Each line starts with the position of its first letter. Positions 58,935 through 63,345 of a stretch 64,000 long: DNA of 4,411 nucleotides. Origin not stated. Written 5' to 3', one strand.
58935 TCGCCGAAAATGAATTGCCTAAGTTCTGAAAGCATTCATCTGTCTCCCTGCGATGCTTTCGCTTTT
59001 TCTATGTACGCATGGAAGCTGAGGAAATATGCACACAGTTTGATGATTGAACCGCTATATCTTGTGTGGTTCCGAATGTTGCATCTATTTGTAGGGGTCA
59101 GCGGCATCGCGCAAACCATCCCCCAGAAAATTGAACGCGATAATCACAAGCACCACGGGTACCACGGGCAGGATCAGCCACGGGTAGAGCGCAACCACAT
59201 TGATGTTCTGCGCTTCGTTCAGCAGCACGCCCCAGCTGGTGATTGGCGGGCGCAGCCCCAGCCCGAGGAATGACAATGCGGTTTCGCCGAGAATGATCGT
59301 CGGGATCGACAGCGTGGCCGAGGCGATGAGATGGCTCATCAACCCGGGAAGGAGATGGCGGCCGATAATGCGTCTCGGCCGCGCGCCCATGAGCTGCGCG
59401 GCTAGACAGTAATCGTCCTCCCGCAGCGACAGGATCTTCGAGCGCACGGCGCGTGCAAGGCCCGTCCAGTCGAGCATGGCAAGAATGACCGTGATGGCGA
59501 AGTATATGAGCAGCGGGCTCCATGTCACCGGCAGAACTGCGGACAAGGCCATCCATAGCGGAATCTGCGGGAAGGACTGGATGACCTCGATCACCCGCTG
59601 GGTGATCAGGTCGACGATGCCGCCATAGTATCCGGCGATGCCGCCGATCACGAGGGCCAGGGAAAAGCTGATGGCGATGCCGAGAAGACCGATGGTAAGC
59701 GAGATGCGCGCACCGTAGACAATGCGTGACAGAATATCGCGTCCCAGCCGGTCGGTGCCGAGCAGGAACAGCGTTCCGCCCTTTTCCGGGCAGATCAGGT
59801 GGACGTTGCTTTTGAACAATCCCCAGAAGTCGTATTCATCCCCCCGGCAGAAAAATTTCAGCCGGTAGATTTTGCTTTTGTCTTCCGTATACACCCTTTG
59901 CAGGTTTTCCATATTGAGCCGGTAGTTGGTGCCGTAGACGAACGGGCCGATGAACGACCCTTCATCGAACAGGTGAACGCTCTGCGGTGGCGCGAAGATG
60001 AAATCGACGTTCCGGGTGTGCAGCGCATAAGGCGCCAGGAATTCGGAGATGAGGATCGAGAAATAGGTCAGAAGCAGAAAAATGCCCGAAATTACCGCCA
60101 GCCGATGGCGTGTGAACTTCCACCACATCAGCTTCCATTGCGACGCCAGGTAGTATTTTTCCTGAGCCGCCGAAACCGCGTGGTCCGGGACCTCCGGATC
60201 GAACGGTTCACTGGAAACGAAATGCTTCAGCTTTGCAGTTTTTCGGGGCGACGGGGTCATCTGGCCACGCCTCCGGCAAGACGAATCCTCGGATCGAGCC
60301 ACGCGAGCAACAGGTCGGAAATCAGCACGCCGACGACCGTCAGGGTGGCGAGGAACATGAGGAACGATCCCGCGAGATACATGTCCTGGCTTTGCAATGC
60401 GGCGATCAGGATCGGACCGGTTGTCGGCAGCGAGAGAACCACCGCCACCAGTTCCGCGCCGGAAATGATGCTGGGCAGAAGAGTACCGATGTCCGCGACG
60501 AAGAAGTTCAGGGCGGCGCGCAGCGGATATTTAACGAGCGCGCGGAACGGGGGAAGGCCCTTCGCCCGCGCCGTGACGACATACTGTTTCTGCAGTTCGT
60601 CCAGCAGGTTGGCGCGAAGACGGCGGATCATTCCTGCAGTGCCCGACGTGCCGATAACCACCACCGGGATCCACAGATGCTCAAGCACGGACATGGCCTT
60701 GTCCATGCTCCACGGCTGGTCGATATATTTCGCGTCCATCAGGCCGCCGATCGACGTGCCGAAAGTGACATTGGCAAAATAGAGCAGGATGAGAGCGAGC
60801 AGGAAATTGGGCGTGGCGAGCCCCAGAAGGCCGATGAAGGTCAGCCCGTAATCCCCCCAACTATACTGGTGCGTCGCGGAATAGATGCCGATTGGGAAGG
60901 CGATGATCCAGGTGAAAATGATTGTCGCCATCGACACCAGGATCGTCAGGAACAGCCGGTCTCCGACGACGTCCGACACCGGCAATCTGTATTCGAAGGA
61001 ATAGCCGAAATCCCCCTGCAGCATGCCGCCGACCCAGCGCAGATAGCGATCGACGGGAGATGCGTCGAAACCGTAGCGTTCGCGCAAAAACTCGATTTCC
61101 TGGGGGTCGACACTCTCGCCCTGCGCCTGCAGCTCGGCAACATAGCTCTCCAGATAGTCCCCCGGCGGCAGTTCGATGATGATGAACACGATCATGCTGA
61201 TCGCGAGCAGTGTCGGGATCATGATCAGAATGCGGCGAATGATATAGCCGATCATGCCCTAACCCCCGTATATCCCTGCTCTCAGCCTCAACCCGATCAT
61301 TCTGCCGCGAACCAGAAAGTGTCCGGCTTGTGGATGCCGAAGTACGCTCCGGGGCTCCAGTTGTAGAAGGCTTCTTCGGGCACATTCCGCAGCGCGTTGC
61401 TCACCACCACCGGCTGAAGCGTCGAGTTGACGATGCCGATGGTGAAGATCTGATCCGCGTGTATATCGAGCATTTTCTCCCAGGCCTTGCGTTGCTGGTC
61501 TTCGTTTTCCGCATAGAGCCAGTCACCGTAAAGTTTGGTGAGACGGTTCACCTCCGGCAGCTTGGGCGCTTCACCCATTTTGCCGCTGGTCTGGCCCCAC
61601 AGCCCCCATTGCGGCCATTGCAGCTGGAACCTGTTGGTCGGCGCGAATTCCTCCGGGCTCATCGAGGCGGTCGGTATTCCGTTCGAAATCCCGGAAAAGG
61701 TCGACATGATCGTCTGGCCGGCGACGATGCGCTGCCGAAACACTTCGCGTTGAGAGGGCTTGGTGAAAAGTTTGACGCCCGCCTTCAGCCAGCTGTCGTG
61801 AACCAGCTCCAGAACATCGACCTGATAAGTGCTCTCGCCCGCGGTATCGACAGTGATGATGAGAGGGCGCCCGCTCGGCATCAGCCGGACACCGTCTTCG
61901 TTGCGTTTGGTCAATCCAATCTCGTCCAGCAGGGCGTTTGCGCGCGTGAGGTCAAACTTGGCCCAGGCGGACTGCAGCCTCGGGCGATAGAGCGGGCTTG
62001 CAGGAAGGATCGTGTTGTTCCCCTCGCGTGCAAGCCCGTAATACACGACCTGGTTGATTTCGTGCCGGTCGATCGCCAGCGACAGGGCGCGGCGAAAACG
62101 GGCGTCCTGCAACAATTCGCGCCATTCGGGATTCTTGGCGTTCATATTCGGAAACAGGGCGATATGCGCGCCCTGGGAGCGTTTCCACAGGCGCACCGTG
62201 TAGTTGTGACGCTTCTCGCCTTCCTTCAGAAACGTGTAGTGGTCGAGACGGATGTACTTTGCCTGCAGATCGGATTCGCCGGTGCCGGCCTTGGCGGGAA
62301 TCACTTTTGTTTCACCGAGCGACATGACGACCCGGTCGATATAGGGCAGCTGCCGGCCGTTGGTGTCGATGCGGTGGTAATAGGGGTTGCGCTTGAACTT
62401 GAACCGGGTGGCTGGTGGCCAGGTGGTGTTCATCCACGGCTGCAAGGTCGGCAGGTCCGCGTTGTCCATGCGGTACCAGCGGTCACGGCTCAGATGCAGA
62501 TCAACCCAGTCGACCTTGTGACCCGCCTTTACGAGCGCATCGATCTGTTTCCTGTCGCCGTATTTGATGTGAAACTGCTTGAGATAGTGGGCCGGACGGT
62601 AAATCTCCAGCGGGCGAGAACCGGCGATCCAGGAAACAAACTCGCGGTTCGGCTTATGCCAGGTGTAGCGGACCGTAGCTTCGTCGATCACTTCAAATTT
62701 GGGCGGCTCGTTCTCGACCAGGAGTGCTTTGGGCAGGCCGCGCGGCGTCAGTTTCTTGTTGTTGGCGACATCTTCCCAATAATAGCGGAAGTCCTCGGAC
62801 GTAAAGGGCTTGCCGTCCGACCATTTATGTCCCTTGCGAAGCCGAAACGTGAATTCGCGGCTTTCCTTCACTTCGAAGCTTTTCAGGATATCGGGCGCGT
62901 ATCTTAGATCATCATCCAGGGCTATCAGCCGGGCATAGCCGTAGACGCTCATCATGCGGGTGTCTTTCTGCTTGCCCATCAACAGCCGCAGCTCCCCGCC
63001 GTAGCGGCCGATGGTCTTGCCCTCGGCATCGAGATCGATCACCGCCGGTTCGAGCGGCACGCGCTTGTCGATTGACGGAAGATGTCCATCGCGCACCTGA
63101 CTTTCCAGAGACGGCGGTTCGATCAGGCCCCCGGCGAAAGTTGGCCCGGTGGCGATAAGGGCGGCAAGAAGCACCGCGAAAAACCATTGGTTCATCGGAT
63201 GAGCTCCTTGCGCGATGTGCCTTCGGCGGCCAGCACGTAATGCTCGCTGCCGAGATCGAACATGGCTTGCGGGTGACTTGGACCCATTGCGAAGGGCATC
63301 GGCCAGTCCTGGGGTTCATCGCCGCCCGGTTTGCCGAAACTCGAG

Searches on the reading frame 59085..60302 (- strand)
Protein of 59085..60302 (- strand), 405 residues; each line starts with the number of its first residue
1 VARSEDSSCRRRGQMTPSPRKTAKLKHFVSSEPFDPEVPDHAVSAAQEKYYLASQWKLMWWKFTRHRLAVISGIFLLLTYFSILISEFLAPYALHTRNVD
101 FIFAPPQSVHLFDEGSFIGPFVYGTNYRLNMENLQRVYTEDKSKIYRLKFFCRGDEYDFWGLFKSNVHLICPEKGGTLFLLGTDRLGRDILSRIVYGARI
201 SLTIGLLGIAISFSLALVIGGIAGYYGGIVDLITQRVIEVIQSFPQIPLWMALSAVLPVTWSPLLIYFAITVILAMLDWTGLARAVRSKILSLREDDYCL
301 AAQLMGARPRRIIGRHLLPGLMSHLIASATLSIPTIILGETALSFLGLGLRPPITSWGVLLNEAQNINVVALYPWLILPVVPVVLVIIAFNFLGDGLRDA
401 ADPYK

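Call 50: search_protein_families(library=pfam, proteins=[window:59085-60302:-], max_evalue=0.00001)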
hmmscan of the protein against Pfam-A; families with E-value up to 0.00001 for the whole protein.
window:59085-60302:- (405 aa): 2 families
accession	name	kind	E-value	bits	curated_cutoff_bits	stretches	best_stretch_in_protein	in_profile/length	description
PF00528.27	BPD_transp_1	-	1.2e-27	97.3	26.4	1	217-403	2-180/184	Binding-protein-dependent transport system inner membrane component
PF12911.12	OppC_N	-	5e-12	46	23.9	1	54-106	1-53/53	N-terminal TM domain of oligopeptide transport permease C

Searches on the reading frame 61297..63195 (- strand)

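Call 50: search_protein_families(library=pfam, proteins=[window:61297-63195:-], max_evalue=0.00001)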
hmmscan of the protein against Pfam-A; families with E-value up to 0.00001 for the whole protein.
window:61297-63195:- (632 aa): 1 family
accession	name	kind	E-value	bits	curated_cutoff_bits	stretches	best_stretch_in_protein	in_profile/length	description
PF00496.27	SBP_bac_5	-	1.8e-56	192.3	32.4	1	99-509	2-353/368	Bacterial extracellular solute-binding proteins, family 5 Middle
